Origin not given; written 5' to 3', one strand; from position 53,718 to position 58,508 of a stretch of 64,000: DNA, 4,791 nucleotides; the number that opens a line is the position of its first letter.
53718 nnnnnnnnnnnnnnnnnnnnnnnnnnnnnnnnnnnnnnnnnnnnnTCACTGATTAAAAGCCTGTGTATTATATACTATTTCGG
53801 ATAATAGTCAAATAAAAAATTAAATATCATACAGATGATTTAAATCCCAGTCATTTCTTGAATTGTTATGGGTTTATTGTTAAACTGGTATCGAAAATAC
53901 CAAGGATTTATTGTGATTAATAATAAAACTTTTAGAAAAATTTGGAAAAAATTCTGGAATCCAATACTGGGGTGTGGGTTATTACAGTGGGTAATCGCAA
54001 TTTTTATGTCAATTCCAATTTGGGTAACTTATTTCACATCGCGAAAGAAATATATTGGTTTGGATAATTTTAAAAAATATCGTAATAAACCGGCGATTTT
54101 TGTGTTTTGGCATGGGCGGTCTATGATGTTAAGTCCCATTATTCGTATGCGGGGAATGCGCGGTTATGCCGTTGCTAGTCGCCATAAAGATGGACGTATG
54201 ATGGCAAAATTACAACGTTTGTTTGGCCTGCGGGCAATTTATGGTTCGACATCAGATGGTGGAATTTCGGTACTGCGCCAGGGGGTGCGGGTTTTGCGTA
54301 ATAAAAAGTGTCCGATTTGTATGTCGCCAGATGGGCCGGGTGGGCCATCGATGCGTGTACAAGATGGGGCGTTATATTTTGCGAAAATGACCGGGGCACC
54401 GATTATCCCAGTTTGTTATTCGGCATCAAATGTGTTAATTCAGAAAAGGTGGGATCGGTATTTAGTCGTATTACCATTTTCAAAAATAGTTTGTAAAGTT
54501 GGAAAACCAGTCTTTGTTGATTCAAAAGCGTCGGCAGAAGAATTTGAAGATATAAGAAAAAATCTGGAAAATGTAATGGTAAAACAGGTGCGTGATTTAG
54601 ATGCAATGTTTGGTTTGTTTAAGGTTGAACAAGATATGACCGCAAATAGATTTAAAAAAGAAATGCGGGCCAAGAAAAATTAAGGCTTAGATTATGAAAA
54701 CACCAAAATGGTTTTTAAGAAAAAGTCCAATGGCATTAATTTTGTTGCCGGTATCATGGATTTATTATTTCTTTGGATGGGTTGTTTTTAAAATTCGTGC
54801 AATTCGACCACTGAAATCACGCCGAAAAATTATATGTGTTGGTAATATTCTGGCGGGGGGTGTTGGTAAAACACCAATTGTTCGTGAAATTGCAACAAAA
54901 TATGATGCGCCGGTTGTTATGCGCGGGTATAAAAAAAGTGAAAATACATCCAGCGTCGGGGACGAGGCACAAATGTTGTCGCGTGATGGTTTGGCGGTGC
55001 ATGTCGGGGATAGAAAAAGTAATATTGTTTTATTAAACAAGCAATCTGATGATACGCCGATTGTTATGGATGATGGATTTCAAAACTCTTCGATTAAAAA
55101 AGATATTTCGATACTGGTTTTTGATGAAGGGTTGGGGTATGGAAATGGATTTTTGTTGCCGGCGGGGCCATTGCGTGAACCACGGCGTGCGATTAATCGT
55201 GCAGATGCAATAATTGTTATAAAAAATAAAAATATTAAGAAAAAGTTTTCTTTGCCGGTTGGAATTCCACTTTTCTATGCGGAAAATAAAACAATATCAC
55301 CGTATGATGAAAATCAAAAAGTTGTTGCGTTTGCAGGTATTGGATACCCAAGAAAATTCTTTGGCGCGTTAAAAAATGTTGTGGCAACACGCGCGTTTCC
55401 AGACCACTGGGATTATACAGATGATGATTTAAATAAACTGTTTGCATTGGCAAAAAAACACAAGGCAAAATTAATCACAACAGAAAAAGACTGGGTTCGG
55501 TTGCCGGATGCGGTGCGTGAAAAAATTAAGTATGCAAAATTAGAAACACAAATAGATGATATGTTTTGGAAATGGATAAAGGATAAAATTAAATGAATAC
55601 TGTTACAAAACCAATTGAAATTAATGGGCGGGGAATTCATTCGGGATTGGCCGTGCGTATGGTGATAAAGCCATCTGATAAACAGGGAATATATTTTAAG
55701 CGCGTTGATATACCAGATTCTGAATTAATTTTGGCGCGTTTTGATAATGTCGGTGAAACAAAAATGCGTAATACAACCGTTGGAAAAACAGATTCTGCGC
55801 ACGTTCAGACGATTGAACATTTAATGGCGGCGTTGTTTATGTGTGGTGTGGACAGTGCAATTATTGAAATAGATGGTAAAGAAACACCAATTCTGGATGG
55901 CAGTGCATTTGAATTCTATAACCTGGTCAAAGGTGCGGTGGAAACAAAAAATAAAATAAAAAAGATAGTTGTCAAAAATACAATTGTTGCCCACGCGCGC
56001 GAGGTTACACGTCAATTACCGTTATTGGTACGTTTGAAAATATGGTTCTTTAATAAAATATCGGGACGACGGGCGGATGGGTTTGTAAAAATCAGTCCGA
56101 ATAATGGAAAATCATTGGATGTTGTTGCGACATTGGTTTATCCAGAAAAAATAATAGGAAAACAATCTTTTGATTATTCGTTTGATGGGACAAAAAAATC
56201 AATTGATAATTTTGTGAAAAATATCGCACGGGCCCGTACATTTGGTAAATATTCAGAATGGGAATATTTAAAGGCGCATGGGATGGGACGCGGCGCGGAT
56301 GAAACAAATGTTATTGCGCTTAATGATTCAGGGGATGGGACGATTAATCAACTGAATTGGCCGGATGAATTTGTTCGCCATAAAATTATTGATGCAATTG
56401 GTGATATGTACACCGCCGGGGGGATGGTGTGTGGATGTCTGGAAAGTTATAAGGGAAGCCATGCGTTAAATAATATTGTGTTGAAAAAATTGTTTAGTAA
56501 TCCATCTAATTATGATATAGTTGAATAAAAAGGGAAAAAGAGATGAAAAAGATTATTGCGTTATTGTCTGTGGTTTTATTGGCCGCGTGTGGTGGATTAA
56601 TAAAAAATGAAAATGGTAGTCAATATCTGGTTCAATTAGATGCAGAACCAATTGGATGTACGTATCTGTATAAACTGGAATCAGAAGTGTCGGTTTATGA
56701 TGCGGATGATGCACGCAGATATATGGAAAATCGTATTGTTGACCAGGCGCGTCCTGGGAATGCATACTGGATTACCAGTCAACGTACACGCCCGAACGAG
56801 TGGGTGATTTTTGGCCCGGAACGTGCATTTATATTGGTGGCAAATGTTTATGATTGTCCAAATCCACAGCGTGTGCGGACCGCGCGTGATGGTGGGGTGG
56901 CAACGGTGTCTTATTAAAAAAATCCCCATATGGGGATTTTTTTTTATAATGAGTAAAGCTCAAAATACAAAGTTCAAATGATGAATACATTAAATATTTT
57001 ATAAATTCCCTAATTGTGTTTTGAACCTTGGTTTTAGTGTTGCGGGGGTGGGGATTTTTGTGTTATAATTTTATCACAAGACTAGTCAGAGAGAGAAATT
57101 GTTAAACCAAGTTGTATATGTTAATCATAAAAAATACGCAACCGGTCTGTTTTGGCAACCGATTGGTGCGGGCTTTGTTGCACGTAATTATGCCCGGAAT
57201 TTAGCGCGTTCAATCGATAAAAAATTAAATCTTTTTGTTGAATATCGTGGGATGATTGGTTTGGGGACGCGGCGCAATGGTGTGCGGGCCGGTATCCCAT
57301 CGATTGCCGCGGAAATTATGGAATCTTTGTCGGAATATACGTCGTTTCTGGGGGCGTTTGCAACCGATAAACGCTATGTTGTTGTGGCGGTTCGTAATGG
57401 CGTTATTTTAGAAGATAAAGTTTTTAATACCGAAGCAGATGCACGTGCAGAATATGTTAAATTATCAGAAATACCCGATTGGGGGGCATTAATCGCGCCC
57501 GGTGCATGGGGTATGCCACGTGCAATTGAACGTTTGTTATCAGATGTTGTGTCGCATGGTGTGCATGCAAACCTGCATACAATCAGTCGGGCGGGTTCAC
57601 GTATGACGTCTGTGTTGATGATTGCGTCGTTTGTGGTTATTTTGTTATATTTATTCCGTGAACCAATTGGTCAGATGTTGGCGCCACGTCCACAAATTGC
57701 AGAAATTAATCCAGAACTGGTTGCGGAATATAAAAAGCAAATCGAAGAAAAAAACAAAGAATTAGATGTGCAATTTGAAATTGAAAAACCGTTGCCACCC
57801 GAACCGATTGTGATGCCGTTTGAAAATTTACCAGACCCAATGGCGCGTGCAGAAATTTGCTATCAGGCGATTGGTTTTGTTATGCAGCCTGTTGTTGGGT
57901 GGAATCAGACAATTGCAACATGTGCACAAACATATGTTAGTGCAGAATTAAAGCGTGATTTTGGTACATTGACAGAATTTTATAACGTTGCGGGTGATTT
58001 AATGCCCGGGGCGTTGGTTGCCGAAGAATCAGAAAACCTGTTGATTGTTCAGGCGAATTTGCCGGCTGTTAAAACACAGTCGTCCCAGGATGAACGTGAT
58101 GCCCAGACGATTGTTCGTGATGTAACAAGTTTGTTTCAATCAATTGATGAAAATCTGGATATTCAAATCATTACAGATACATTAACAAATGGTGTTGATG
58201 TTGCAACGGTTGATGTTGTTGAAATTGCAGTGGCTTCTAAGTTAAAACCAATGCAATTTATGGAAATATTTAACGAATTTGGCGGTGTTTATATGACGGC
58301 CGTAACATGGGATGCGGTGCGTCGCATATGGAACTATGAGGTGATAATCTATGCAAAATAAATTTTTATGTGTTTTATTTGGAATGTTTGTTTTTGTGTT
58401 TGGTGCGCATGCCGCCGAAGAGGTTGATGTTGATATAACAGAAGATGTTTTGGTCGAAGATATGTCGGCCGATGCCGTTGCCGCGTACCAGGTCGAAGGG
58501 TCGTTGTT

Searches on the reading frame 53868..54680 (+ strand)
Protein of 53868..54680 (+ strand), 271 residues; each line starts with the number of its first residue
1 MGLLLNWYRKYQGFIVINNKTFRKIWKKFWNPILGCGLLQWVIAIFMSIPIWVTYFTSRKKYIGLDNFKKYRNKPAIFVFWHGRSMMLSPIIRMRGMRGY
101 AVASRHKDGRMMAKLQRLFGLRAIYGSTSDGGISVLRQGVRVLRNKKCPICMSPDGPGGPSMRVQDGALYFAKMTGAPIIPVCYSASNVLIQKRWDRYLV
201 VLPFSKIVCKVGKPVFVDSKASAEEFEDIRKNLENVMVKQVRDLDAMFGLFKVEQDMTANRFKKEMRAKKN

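Call 18: search_protein_families(library=pfam, proteins=[window:53868-54680:+], max_evalue=0.01)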
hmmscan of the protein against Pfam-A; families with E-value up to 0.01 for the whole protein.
window:53868-54680:+ (271 aa): 1 family
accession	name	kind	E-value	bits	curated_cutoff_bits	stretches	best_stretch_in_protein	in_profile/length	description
PF04028.18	DUF374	-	6e-17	61.4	26.8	1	94-160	3-68/69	Domain of unknown function (DUF374)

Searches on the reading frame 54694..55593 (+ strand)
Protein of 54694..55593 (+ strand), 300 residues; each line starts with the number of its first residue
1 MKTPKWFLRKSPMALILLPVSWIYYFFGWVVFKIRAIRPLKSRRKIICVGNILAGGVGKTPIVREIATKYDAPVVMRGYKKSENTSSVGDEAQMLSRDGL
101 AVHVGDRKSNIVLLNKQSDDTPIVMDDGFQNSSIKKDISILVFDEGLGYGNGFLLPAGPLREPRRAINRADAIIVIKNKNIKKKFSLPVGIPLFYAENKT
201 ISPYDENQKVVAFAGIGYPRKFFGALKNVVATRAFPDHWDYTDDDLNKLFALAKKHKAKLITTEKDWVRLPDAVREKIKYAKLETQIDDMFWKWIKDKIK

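Call 21: search_protein_families(library=pfam, proteins=[window:54694-55593:+], max_evalue=0.001)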
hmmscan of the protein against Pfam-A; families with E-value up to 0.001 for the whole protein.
window:54694-55593:+ (300 aa): 1 family
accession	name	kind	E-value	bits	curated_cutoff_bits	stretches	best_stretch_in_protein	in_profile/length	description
PF02606.20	LpxK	-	7.8e-62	209.7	27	1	14-299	2-327/328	Tetraacyldisaccharide-1-P 4'-kinase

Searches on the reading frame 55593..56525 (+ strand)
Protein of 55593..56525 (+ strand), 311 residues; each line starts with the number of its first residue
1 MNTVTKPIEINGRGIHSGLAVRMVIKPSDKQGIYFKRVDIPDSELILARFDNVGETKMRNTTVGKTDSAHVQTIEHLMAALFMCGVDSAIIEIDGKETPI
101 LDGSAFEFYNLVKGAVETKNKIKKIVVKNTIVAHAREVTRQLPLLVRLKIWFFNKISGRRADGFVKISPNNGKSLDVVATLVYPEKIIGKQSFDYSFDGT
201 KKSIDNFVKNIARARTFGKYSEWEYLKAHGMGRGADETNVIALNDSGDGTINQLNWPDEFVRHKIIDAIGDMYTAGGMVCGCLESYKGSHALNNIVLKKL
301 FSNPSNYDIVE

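Call 21: search_protein_families(library=pfam, proteins=[window:55593-56525:+], max_evalue=0.001)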
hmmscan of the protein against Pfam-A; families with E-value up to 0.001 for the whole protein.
window:55593-56525:+ (311 aa): 1 family
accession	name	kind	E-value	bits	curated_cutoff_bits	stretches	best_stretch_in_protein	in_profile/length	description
PF03331.19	LpxC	-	2.9e-70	237.3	27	1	2-301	2-267/268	UDP-3-O-acyl N-acetylglycosamine deacetylase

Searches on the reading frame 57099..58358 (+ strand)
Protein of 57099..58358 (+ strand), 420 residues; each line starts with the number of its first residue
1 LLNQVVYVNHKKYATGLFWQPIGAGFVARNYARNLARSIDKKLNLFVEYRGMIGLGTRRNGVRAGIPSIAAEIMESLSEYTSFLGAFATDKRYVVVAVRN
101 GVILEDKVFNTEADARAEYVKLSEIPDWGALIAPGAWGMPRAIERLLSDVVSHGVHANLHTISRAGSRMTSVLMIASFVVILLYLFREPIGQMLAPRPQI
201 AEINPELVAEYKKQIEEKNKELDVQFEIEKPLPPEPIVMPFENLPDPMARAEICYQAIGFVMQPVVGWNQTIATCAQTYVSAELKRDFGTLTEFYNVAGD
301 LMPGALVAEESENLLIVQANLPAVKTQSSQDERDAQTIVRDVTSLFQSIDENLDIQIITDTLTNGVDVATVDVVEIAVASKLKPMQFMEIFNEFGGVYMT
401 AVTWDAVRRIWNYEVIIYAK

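Call 21: search_protein_families(library=pfam, proteins=[window:57099-58358:+], max_evalue=0.001)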
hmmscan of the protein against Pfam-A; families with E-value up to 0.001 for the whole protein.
window:57099-58358:+ (420 aa): 1 family
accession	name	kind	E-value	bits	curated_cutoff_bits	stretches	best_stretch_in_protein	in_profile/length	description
PF06864.17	PAP_PilO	-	1.3e-09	37.8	26.7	1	14-349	2-337/419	Pilin accessory protein (PilO)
